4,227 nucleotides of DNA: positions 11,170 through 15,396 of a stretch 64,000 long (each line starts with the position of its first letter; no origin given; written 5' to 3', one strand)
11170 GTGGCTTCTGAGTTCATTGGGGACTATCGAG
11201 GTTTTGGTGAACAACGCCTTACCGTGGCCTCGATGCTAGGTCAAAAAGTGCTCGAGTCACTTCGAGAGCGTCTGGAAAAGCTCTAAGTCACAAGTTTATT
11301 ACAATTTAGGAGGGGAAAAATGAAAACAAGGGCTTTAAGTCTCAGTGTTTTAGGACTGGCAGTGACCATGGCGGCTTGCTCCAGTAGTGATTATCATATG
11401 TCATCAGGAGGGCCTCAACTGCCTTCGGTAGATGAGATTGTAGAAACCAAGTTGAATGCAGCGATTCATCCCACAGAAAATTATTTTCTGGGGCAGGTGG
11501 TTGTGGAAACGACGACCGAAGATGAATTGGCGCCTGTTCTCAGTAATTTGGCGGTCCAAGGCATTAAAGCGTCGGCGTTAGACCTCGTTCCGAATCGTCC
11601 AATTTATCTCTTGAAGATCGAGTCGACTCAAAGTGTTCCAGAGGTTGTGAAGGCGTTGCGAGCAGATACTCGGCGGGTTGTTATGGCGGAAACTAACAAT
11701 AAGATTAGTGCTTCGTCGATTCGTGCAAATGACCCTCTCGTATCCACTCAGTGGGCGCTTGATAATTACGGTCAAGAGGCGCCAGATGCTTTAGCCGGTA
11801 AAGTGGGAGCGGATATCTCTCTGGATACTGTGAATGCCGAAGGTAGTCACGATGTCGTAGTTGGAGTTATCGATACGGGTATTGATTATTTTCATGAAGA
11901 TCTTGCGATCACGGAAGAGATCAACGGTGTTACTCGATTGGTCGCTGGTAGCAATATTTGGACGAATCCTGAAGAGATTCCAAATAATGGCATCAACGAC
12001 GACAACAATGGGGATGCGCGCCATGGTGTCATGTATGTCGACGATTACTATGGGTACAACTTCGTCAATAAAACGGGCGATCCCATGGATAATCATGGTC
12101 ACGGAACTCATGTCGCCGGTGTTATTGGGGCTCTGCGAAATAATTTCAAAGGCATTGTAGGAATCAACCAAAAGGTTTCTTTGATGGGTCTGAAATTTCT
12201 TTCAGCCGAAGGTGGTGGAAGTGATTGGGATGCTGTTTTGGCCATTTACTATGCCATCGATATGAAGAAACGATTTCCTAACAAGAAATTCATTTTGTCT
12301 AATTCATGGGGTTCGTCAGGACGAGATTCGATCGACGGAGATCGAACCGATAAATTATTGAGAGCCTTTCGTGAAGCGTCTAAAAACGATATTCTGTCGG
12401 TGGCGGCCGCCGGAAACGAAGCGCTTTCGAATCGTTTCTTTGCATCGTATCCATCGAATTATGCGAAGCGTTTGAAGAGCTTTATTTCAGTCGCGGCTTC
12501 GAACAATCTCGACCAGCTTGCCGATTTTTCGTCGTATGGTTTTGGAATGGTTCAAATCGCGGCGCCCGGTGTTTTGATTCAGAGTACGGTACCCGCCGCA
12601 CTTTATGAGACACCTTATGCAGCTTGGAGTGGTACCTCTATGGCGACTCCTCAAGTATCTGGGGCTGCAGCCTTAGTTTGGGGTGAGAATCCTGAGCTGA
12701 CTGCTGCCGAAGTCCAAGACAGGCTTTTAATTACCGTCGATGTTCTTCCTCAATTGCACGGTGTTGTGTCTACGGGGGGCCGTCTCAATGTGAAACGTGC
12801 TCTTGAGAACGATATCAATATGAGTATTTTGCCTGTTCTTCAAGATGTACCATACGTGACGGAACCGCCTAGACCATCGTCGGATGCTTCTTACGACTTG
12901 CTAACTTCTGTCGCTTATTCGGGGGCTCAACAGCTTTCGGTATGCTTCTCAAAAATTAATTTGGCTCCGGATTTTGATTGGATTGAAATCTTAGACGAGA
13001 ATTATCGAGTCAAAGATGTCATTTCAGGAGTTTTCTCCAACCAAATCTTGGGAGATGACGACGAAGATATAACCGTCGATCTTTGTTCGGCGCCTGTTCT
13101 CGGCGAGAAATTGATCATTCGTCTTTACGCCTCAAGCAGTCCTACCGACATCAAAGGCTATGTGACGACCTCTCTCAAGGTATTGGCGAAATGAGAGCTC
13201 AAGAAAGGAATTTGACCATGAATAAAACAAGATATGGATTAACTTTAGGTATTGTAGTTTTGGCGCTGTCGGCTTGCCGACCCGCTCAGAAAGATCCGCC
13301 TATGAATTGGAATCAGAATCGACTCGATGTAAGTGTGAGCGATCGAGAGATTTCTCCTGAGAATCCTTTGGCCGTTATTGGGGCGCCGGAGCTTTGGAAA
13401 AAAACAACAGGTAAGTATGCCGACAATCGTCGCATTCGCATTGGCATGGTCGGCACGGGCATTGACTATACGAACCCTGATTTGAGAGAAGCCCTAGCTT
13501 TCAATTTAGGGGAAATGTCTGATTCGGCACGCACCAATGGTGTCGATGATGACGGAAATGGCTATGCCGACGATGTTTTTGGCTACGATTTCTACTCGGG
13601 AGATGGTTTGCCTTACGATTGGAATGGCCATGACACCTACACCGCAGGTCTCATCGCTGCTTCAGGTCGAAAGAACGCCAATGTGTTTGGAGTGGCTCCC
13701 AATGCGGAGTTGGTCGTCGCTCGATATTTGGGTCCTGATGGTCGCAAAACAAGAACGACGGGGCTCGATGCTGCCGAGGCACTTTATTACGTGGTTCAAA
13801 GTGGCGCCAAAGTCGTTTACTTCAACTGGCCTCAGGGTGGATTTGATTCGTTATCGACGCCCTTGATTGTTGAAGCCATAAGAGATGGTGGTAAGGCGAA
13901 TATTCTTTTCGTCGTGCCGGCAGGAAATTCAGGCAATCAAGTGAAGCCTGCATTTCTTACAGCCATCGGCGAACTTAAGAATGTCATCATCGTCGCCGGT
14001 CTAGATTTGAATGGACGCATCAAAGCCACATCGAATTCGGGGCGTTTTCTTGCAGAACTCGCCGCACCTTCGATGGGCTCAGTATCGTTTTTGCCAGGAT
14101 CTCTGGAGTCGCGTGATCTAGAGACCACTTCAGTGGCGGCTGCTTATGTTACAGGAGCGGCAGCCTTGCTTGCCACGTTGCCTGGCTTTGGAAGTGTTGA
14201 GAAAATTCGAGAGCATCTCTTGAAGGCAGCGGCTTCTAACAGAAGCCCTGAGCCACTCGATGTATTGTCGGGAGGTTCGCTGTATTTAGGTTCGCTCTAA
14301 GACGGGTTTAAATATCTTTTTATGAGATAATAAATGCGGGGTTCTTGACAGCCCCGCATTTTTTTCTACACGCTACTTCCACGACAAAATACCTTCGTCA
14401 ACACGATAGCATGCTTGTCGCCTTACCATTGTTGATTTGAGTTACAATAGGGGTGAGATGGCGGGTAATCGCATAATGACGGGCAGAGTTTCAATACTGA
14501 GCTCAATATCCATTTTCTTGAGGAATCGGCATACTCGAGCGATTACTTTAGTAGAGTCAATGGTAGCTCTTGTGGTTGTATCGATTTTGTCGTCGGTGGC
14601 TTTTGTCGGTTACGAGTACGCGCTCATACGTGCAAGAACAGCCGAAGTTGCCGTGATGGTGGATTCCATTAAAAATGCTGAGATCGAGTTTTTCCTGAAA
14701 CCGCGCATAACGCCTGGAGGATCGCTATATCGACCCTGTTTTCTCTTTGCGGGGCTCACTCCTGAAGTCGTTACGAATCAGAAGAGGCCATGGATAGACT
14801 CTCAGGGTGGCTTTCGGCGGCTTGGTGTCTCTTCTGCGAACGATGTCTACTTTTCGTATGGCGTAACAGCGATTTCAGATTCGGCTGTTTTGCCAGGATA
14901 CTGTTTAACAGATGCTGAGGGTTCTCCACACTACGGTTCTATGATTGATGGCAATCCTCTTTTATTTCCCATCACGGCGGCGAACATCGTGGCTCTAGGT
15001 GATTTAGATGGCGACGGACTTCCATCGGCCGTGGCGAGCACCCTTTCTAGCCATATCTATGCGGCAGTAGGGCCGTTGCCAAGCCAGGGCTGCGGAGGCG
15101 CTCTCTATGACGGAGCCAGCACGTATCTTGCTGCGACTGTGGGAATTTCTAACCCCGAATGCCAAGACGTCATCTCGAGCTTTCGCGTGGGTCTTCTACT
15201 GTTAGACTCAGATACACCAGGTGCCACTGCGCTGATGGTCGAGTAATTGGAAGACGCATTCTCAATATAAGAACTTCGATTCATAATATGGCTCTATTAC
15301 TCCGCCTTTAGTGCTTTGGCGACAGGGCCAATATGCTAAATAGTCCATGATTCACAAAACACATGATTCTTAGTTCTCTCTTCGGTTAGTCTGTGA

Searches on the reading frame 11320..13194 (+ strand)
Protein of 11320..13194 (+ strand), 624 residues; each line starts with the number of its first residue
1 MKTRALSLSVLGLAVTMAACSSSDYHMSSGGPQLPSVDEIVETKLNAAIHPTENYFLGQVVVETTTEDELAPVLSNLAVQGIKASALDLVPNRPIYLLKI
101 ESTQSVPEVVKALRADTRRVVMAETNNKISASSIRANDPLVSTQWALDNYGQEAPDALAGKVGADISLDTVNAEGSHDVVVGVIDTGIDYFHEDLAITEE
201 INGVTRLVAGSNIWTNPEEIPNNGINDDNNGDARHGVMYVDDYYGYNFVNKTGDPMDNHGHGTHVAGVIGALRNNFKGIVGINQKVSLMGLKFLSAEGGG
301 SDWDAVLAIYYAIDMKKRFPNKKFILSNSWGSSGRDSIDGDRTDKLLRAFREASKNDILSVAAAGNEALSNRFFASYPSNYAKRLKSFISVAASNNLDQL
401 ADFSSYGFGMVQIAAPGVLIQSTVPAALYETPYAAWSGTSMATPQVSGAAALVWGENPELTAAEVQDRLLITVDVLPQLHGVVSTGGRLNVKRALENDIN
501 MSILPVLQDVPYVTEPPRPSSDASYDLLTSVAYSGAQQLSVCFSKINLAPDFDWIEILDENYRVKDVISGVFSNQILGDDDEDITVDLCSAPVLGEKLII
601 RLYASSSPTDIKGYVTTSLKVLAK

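Call 3: search_protein_families(library=pfam, proteins=[window:11320-13194:+], max_evalue=0.1)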
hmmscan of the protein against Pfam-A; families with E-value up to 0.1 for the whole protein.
window:11320-13194:+ (624 aa): 3 families
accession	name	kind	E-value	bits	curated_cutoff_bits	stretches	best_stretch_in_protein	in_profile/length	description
PF00082.27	Peptidase_S8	-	1.4e-49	169.5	21.8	1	177-473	2-273/288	Subtilase family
PF22148.1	Fervidolysin_NPro-like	-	0.0005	20.8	21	1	50-126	10-81/81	Fervidolysin N-terminal prodomain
PF16361.10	Peptidase_S8_N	-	0.048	14.6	30.5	0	101-151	91-142/142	N-terminal of Subtilase family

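Call 6: search_protein_families(library=ncbifam, proteins=[window:11320-13194:+], max_evalue=0.1)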
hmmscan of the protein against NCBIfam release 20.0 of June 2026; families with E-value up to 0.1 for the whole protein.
window:11320-13194:+ (624 aa): 8 families
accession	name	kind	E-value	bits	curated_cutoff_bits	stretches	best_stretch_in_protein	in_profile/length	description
TIGR03921.1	T7SS_mycosin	equivalog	4.4e-34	118.1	278.75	1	244-519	35-309/353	type VII secretion-associated serine protease mycosin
NF033595.1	denti_PrtP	equivalog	1.1e-24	87.1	300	2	351-495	360-502/606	dentilisin complex serine proteinase subunit PrtP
NF051851.1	AtpSerPepEprS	equivalog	1.3e-07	30.1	1700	1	256-483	113-344/988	autotransporter serine peptidase EprS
TIGR03895.1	protease_PatA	subfamily_domain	5.1e-07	28.8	421.05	1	332-453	64-176/606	PatA/PatG family cyanobactin maturation protease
NF040809.1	germ_prot_CspBA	exception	6.9e-06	24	1250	1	177-368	652-825/1099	bifunctional germination protease/germinant receptor pseudoprotease CspBA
NF040808.2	CspC_non_triad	exception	9.1e-06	24.4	675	1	177-402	96-312/556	bile acid germinant receptor pseudoprotease CspC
NF040553.1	SGO_0316_fam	subfamily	2e-05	22.5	1400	2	381-453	634-707/1486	SGO_0316/SGO_0317 family LPXTG-anchored serine peptidase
NF033865.1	fusolisin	equivalog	0.00018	19.7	999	1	164-474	91-380/1006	fusolisin family autotransporter serine protease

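Call 23: list_cluster_members(proteins=[P0001, P0007, P0009, window:11320-13194:+, window:5198-7477:+, window:10417-11286:+, window:8984-10243:-])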
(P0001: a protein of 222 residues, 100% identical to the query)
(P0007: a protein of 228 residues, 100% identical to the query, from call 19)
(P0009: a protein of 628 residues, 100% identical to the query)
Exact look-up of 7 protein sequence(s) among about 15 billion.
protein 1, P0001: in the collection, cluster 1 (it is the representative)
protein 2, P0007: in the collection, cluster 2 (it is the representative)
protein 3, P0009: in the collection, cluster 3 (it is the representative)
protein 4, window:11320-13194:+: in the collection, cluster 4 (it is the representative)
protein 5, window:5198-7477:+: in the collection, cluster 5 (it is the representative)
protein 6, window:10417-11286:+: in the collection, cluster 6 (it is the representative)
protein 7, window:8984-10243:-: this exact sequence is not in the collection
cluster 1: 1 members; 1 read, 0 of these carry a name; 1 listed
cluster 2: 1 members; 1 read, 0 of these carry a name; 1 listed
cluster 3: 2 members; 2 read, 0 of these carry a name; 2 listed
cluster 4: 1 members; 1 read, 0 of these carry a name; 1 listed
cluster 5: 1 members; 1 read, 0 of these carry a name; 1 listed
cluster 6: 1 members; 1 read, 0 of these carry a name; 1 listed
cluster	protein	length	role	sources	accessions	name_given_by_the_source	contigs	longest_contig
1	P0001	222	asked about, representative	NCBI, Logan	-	-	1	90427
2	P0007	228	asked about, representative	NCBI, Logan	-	-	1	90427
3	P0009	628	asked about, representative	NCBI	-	-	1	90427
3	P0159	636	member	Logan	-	-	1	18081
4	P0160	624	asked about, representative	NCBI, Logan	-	-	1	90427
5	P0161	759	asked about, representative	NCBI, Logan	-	-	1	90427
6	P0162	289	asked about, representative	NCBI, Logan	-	-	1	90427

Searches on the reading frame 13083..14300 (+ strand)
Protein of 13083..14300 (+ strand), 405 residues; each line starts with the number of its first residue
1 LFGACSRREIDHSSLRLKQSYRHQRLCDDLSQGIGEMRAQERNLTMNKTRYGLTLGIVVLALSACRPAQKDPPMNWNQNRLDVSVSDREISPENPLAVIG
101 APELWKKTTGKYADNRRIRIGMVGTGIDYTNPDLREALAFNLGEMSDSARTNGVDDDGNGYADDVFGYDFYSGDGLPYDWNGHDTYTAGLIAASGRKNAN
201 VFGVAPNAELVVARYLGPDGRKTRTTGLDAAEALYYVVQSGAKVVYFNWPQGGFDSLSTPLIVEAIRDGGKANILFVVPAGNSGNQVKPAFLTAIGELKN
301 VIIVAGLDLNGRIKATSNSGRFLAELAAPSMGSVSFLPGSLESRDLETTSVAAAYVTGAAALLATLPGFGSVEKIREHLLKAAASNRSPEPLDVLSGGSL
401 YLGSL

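Call 3: search_protein_families(library=pfam, proteins=[window:13083-14300:+], max_evalue=0.1)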
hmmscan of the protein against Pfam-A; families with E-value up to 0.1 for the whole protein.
window:13083-14300:+ (405 aa): 2 families
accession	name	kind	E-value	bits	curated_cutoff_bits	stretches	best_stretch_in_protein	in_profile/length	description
PF00082.27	Peptidase_S8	-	5.7e-27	95.2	21.8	1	118-386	4-276/288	Subtilase family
PF19901.4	DUF6374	-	0.075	13.1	25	0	373-397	15-41/59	Family of unknown function (DUF6374)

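Call 6: search_protein_families(library=ncbifam, proteins=[window:13083-14300:+], max_evalue=0.1)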
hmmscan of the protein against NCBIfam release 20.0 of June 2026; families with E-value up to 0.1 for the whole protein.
window:13083-14300:+ (405 aa): 6 families
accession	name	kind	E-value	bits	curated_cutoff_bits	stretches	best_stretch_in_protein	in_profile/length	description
TIGR03921.1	T7SS_mycosin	equivalog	2.5e-24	86.1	278.75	1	162-382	31-262/353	type VII secretion-associated serine protease mycosin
TIGR03895.1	protease_PatA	subfamily_domain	4.2e-10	39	421.05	1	195-366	11-179/606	PatA/PatG family cyanobactin maturation protease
NF040809.1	germ_prot_CspBA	exception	9.9e-06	23.4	1250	1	120-252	656-793/1099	bifunctional germination protease/germinant receptor pseudoprotease CspBA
NF040808.2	CspC_non_triad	exception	1.9e-05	23.3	675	1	174-310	160-306/556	bile acid germinant receptor pseudoprotease CspC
NF033595.1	denti_PrtP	equivalog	0.0015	17.3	300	0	177-211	244-279/606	dentilisin complex serine proteinase subunit PrtP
NF049966.1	QH_SP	equivalog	0.0069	15.8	165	1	205-384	54-212/219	subtilisin-like serine protease QhpE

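Call 43: find_related_loci(query=A6, collection=metagenome_contigs, flank=10000)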
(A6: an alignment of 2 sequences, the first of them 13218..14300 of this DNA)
Query A6 (360 aa) in metagenome_contigs; peptide patterns used: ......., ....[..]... (x = any residue, [..] = any of these).
90 stretches matched a pattern; 6 encode a relative of the query (tblastn E <= 1e-3); 6 distinct loci.
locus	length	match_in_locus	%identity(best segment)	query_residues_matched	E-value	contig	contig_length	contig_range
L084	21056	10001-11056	67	9-360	6e-157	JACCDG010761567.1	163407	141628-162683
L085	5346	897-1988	54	1-360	6e-116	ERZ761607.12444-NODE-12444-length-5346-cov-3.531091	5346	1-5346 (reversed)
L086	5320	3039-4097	51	5-355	1e-113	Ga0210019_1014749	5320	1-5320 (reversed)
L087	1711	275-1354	53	3-360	9e-119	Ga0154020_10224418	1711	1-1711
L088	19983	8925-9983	50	4-355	1e-107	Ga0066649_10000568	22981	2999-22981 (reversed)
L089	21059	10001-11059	50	4-355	1e-107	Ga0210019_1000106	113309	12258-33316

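Call 48: search_protein_families(library=pfam, proteins=[L084:957-2534:+, L084:2652-3365:+, L084:3527-5029:+, L084:5046-5954:+, L084:6003-7136:-, L089:6262-7188:-, L089:5499-6269:-, L089:11245-12018:-, L089:12086-13045:+, L089:12927-14048:+], max_evalue=0.001)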
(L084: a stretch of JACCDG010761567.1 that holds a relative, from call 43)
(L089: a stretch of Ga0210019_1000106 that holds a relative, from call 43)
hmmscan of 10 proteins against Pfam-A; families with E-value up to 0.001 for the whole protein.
L084:957-2534:+ (525 aa): 0 families

L084:2652-3365:+ (237 aa): 0 families

L084:3527-5029:+ (500 aa): 0 families

L084:5046-5954:+ (302 aa): 0 families

L084:6003-7136:- (377 aa): 0 families

L089:6262-7188:- (308 aa): 4 families
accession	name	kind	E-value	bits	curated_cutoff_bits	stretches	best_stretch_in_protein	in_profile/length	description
PF00005.33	ABC_tran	-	1.1e-32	113.9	25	1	22-164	3-137/137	ABC transporter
PF13304.12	AAA_21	-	3.8e-12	47.3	27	1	121-193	223-298/304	AAA domain, putative AbiEii toxin, Type IV TA system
PF13476.12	AAA_23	-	7.7e-05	23.9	27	1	31-54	20-43/201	AAA domain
PF02463.25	SMC_N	-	0.00064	19.6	40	0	31-50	25-44/220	RecF/RecN/SMC N terminal domain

L089:5499-6269:- (256 aa): 2 families
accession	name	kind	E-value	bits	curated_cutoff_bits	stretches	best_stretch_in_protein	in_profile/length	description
PF01061.29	ABC2_membrane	-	1e-18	68.1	26.9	1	11-218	7-209/211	ABC-2 type transporter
PF12698.13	ABC2_membrane_3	-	2.1e-16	60.4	31.6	1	56-245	159-345/347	ABC-2 family transporter protein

L089:11245-12018:- (257 aa): 1 family
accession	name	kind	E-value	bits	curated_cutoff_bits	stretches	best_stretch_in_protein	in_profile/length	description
PF05013.17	FGase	-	7e-41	141.2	28.9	1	20-226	4-219/219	N-formylglutamate amidohydrolase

L089:12086-13045:+ (319 aa): 1 family
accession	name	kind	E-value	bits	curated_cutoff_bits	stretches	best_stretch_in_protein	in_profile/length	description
PF24827.1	AstE_AspA_cat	-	4.9e-17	62.5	25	1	36-171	3-152/192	Succinylglutamate desuccinylase/Aspartoacylase catalytic domain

L089:12927-14048:+ (373 aa): 4 families
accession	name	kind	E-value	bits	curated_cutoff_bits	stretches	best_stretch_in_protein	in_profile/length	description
PF00561.26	Abhydrolase_1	-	4.3e-40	138.4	25.8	1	91-356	1-244/245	alpha/beta hydrolase fold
PF12697.13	Abhydrolase_6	-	8.8e-13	49.8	26.3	1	93-354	1-208/217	Alpha/beta hydrolase family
PF12146.15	Hydrolase_4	-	2.1e-11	44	27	1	93-351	7-233/239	Serine aminopeptidase, S33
PF08386.16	Abhydrolase_4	-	2.4e-05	24.8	21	1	307-364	30-86/103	TAP-like protein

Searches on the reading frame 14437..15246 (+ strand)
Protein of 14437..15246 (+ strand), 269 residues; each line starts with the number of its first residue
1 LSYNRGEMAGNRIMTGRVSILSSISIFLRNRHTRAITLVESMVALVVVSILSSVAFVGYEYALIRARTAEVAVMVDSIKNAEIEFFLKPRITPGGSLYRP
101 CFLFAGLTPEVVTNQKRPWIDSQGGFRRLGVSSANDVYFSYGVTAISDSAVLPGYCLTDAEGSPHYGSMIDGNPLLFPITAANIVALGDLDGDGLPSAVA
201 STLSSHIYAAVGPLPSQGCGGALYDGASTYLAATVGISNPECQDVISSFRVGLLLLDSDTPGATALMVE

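Call 3: search_protein_families(library=pfam, proteins=[window:14437-15246:+], max_evalue=0.1)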
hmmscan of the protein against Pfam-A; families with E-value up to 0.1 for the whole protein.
window:14437-15246:+ (269 aa): 2 families
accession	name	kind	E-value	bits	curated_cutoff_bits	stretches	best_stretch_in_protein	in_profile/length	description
PF07963.17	N_methyl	-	6.6e-05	22.8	21.2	1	31-56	2-27/27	Prokaryotic N-terminal methylation motif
PF01839.29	FG-GAP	-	0.09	13.1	22.1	0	183-196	3-16/37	FG-GAP repeat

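Call 6: search_protein_families(library=ncbifam, proteins=[window:14437-15246:+], max_evalue=0.1)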
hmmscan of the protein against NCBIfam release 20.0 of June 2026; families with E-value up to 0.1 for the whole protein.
window:14437-15246:+ (269 aa): 4 families
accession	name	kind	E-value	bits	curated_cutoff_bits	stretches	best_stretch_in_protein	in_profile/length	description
TIGR02532.1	IV_pilin_GFxxxE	domain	0.0022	17.8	16.3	1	37-55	5-23/24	prepilin-type N-terminal cleavage/methylation domain-containing protein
NF007862.0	PRK10574.1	equivalog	0.013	15.6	138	1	33-67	4-38/145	prepilin peptidase-dependent pilin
NF007800.0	PRK10506.1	equivalog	0.077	12.8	158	0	31-71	6-46/163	prepilin peptidase-dependent protein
NF041013.1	T4P_ComGE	equivalog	0.082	13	49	0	34-54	4-24/83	competence type IV pilus minor pilin ComGE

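Call 19: find_homologous_proteins(query=window:14437-15246:+)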
Query window:14437-15246:+ (269 aa): 2 proteins with E <= 0.001 among 3172 candidates.
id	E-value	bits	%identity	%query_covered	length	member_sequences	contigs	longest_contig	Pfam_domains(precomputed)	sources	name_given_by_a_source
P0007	1.3e-143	495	100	85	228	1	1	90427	-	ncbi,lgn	-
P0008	5.3e-4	38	28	62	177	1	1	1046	PF07963.18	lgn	-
